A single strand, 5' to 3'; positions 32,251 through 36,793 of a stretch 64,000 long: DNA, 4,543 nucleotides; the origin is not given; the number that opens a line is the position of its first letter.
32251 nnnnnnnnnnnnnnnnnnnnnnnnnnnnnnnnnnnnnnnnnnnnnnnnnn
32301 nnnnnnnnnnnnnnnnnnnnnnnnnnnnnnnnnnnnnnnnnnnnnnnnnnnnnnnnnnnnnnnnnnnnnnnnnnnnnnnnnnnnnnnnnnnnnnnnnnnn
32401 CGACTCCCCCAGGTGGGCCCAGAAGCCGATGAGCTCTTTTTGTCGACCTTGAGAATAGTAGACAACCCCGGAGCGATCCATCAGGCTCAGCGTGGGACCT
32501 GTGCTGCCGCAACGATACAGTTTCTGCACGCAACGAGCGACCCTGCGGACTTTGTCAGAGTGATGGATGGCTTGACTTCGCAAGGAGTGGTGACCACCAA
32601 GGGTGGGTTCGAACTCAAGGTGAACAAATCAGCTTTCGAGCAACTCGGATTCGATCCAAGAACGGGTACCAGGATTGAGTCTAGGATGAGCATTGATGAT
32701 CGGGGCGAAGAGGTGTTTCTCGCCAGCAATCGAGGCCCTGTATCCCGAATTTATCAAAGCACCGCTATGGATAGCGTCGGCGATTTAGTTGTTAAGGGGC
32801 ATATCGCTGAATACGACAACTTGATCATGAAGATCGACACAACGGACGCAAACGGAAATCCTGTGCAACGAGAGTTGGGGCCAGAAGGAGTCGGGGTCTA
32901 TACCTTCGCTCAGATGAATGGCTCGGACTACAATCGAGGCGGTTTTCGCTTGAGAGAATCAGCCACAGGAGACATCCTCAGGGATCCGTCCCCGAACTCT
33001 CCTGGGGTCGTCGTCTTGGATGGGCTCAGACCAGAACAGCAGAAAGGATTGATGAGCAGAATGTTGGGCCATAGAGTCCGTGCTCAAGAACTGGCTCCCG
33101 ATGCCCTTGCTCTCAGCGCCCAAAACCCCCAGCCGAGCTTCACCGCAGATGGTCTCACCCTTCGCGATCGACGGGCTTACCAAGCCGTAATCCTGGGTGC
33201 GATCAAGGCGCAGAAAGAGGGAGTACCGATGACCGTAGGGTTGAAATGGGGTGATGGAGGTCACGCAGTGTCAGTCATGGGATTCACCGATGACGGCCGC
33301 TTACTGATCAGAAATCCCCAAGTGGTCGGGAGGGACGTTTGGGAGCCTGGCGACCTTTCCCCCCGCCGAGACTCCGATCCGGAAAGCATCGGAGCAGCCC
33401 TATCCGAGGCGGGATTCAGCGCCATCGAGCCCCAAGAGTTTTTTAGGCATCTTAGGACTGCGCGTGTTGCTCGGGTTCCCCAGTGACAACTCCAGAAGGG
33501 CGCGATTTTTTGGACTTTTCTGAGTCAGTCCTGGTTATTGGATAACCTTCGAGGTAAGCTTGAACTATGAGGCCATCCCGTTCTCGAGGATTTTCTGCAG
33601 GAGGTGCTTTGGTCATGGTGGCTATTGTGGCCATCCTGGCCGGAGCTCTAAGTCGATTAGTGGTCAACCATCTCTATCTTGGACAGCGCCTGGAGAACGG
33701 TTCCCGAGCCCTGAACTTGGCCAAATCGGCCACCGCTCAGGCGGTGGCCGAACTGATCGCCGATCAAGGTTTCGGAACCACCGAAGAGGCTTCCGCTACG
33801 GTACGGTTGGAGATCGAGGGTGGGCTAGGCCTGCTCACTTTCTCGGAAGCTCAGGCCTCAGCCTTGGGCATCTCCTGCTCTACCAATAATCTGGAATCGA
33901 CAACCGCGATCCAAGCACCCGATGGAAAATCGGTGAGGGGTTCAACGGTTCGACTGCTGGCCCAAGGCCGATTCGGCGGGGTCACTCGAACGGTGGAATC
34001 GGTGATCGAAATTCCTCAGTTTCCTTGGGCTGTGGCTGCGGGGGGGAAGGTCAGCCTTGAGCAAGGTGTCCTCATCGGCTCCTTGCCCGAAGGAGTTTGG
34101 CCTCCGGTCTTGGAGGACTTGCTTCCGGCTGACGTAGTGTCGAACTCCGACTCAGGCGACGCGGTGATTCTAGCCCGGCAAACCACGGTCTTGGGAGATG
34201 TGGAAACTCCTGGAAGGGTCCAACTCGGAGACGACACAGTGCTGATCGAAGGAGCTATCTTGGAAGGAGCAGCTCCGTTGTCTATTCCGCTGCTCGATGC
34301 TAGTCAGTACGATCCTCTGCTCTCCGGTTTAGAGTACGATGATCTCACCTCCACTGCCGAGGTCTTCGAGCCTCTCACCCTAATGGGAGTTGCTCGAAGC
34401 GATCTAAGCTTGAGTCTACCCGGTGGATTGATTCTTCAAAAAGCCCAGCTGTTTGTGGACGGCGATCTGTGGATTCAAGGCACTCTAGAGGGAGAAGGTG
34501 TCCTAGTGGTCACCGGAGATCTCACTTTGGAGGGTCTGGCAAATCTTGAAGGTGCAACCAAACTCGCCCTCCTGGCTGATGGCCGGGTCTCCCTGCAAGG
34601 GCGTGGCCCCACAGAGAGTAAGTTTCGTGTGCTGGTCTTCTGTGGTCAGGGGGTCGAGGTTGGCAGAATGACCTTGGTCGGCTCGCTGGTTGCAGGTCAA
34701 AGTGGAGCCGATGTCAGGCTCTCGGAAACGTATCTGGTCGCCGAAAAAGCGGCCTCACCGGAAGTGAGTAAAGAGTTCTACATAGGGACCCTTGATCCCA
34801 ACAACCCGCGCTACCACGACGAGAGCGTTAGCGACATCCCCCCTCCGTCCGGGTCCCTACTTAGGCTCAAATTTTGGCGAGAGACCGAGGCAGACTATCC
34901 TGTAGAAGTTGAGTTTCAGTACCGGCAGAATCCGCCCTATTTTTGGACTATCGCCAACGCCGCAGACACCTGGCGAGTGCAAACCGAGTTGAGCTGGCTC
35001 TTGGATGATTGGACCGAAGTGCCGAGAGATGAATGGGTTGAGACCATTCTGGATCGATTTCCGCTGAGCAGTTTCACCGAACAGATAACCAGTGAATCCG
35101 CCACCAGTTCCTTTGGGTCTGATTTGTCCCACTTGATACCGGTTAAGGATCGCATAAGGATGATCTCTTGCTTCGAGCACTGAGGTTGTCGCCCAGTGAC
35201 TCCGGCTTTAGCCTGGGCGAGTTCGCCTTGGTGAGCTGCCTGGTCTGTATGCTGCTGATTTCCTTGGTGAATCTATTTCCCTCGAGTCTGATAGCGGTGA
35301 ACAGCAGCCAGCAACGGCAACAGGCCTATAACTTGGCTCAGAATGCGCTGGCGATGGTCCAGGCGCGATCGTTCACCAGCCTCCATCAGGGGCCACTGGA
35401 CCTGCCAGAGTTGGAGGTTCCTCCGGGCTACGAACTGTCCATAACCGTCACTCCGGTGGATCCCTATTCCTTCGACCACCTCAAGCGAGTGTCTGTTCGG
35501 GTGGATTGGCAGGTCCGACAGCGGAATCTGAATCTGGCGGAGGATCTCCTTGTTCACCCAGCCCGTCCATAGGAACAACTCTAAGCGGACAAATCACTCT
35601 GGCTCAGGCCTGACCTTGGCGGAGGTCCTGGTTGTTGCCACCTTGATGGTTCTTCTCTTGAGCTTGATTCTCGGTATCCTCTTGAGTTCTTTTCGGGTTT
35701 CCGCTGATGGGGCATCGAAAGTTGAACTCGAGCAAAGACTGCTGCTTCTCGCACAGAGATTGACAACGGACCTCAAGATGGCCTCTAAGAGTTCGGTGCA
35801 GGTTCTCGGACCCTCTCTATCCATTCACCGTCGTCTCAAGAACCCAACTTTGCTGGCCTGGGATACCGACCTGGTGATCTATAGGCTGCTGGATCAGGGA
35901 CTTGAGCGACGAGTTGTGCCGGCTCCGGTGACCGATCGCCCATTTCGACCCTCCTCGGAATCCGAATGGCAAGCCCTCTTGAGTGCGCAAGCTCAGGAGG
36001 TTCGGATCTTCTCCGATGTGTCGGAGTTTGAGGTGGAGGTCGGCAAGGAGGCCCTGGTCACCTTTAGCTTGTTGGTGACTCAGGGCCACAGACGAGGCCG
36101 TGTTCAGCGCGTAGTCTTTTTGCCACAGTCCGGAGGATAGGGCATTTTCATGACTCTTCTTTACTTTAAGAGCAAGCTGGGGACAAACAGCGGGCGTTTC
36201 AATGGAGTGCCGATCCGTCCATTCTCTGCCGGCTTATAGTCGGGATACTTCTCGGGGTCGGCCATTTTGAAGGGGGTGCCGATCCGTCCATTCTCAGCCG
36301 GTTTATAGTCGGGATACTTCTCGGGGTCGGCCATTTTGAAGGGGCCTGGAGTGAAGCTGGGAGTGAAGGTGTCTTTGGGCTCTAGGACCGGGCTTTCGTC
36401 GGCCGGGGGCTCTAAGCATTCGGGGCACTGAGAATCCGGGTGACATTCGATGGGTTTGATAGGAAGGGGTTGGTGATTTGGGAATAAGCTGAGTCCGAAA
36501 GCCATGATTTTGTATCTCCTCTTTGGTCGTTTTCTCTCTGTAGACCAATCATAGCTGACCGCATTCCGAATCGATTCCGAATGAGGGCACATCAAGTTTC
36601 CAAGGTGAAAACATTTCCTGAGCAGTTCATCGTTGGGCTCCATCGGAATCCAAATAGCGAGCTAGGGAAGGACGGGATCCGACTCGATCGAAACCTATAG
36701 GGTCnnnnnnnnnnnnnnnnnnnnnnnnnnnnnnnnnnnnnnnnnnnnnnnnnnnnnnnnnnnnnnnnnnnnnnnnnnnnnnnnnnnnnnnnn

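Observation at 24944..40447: Candidate novel secretion/effector locus linking a SecA2-like ATPase, an annexin-peptidase giant protein, a pseudopilin tip-complex trio, a Ser/Thr kinase, an FHA-SARP regulator and a GspF-like protein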

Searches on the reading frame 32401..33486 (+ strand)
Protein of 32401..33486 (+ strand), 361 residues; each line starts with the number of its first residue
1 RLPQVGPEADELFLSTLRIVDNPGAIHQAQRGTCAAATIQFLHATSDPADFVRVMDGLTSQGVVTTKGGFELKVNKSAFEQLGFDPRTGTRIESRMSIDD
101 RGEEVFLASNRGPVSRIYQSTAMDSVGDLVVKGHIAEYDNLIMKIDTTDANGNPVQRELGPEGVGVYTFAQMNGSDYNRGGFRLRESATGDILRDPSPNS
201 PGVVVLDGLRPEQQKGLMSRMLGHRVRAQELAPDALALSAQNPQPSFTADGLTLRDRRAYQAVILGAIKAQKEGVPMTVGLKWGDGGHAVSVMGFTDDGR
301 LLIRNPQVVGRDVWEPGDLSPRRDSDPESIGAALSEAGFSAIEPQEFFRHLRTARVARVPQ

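Call 32: search_protein_families(library=pfam, proteins=[window:32401-33486:+], max_evalue=10)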
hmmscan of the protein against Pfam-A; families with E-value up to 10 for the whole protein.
window:32401-33486:+ (361 aa): 0 families

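Call 98: search_protein_representatives(protein=window:32401-33483:+)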
Query: 361 residues. Proteins with E-value up to 0.001 (for the whole library): 180; up to 1e-10: 15; up to 1e-30: 5. The best 150 are listed.
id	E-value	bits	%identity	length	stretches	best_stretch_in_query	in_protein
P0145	1.4e-236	800.6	100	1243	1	1-361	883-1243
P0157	1.7e-57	211.7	42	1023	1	1-354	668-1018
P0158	3.3e-49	184.4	42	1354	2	106-352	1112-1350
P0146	2.2e-44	168.6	38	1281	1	11-317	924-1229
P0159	3.1e-43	164.8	38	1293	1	1-317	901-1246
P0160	1.3e-28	116.7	36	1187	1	1-359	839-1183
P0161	4.1e-27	111.8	36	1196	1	9-348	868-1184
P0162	4.4e-20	88.6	44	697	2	6-78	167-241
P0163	1.0e-16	77.6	37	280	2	20-77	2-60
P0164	9.4e-15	71.1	61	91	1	286-351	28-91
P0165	5.8e-12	61.9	36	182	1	205-355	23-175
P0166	1.2e-11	60.9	32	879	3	8-72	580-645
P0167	4.8e-11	58.9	33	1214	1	10-135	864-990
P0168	4.8e-11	58.9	33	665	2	8-73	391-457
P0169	5.2e-11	58.8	41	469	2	11-68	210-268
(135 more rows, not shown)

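Call 100: search_protein_families(library=pfam, alignment_id=A4, max_evalue=0.001)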
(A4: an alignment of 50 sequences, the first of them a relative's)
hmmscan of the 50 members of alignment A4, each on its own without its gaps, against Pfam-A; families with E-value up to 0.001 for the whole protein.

A. member 1, P0162 (697 aa): 0 families

B. families by the number of members that match (of 50 scanned): 6 families
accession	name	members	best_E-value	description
PF13529.12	Peptidase_C39_2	2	3e-06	Peptidase_C39 like family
PF01471.23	PG_binding_1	1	2.6e-20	Putative peptidoglycan binding domain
PF13376.11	OmdA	1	1.1e-09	Bacteriocin-protection, YdeI or OmpD-Associated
PF16937.10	T3SS_HrpK1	1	2.2e-09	Type III secretion system translocator protein, HrpF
PF25540.1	DUF7923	1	9.9e-05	Domain of unknown function (DUF7923)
PF00036.39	EF-hand_1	1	0.00093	EF hand domain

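Call 101: search_solved_structures(query=A4, max_evalue=1)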
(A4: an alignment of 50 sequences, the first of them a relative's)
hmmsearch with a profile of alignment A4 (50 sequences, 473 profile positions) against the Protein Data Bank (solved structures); distinct sequences matched with E-value up to 1: 5.
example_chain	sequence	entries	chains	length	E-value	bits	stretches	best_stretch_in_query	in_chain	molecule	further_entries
2vbi_A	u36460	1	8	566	0.19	14.3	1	291-348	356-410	PYRUVATE DECARBOXYLASE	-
1ziv_A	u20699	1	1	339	0.38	13.3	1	304-414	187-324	Calpain 9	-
2p0r_A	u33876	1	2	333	0.5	12.9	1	304-414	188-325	Calpain-9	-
2uzj_A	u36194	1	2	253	0.68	12.5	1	298-371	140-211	STREPTOPAIN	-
4d8b_A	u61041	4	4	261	0.73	12.4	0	298-371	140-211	Streptopain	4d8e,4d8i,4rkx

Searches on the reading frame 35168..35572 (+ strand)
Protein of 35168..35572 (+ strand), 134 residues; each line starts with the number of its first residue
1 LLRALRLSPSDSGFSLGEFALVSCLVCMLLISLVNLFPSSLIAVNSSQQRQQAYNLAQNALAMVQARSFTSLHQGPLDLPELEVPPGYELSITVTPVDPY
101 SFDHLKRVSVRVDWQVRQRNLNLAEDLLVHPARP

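Call 3: search_protein_families(library=pfam, proteins=[window:35168-35572:+], max_evalue=0.01)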
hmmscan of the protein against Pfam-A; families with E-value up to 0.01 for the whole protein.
window:35168-35572:+ (134 aa): 0 families

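Call 8: search_protein_families(library=ncbifam, proteins=[window:35168-35572:+], max_evalue=0.1)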
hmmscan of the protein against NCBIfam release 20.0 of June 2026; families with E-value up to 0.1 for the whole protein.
window:35168-35572:+ (134 aa): 3 families
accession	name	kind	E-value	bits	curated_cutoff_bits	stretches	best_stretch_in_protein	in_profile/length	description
TIGR02598.1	TIGR02598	subfamily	0.0031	17.7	51.4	1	13-73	1-61/151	Verru_Chthon cassette protein B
TIGR02523.1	type_IV_pilV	equivalog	0.014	15.9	52.2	1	12-67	2-57/139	type IV pilus modification protein PilV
NF041013.1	T4P_ComGE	equivalog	0.036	14.2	49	1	13-62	5-54/83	competence type IV pilus minor pilin ComGE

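Call 77: search_protein_families(library=pfam, proteins=[window:35168-35569:+], max_evalue=10)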
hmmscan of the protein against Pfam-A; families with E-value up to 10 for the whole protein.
window:35168-35569:+ (134 aa): 0 families

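Call 116: search_solved_structures(query=A6, max_evalue=10)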
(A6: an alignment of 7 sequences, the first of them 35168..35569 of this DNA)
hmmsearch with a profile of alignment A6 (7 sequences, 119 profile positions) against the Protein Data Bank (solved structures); distinct sequences matched with E-value up to 10: 0.

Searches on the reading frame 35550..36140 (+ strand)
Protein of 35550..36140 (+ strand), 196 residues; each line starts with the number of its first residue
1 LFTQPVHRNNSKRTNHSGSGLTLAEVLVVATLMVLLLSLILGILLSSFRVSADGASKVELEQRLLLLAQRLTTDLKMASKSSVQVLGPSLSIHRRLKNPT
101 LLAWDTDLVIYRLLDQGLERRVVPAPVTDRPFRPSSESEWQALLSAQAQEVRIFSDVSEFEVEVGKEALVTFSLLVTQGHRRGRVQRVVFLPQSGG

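Call 3: search_protein_families(library=pfam, proteins=[window:35550-36140:+], max_evalue=0.01)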
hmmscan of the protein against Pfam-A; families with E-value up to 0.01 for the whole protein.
window:35550-36140:+ (196 aa): 0 families

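Call 8: search_protein_families(library=ncbifam, proteins=[window:35550-36140:+], max_evalue=0.1)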
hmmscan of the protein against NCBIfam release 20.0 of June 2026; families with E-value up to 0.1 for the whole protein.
window:35550-36140:+ (196 aa): 5 families
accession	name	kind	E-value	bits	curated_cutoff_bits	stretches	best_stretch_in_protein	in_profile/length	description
NF047828.1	T3SSXpsI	equivalog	0.028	14.4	150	1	20-77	3-62/132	type II secretion system protein XpsI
NF041014.1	pilin_ComGG_2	equivalog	0.045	14.4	40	1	24-81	5-62/101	competence type IV pilus minor pilin ComGG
NF041013.1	T4P_ComGE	equivalog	0.067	13.3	49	0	20-66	5-51/83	competence type IV pilus minor pilin ComGE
NF007848.0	PRK10557.1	equivalog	0.067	12.5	120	1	13-106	5-97/192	prepilin peptidase-dependent protein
NF038304.1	EPS_HpsC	equivalog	0.071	12.7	200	1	11-63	13-65/318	hormogonium polysaccharide secretion pseudopilin HpsC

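Call 77: search_protein_families(library=pfam, proteins=[window:35550-36137:+], max_evalue=10)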
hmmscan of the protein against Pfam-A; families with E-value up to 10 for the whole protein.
window:35550-36137:+ (196 aa): 0 families

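Call 115: search_solved_structures(query=A5, max_evalue=10)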
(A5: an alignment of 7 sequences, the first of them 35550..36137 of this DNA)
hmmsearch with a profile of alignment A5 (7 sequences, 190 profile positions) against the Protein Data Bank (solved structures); distinct sequences matched with E-value up to 10: 8.
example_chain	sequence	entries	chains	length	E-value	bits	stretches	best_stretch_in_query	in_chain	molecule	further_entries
9lyb_R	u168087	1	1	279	0.97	12.3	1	19-57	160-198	G-protein coupled receptor 3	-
9lyc_A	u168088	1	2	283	1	12.3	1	19-57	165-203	G-protein coupled receptor 3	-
7tgg_A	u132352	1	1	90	1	12.2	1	8-44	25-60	Geopilin domain 1 protein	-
8ww2_R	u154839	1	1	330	1.1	12.1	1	19-57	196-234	G-protein coupled receptor 3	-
8u8f_R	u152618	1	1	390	1.3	11.9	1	19-57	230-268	G-protein coupled receptor 3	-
9lyd_Q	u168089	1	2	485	1.4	11.8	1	19-57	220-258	G-protein coupled receptor 3,Aspartate racemase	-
8x2k_A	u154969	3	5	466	1.4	11.8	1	19-57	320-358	Soluble cytochrome b562,G-protein coupled receptor 3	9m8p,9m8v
9egp_A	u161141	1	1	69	1.5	11.7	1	8-33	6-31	Geopilin domain 1 protein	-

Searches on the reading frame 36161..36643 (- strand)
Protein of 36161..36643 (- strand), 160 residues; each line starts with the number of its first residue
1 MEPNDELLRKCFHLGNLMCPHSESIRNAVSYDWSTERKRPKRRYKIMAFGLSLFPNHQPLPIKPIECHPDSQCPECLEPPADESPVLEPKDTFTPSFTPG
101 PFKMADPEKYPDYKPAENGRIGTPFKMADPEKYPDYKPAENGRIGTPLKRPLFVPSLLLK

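Call 3: search_protein_families(library=pfam, proteins=[window:36161-36643:-], max_evalue=0.01)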
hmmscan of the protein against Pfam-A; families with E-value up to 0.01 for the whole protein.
window:36161-36643:- (160 aa): 0 families

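Call 8: search_protein_families(library=ncbifam, proteins=[window:36161-36643:-], max_evalue=0.1)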
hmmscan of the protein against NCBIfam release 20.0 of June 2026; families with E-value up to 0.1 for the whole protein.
window:36161-36643:- (160 aa): 1 family
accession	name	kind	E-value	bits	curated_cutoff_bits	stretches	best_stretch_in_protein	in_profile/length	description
TIGR03882.1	cyclo_dehyd_2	equivalog_domain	0.016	15.4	36.9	1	63-109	102-148/164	TOMM precursor leader peptide-binding protein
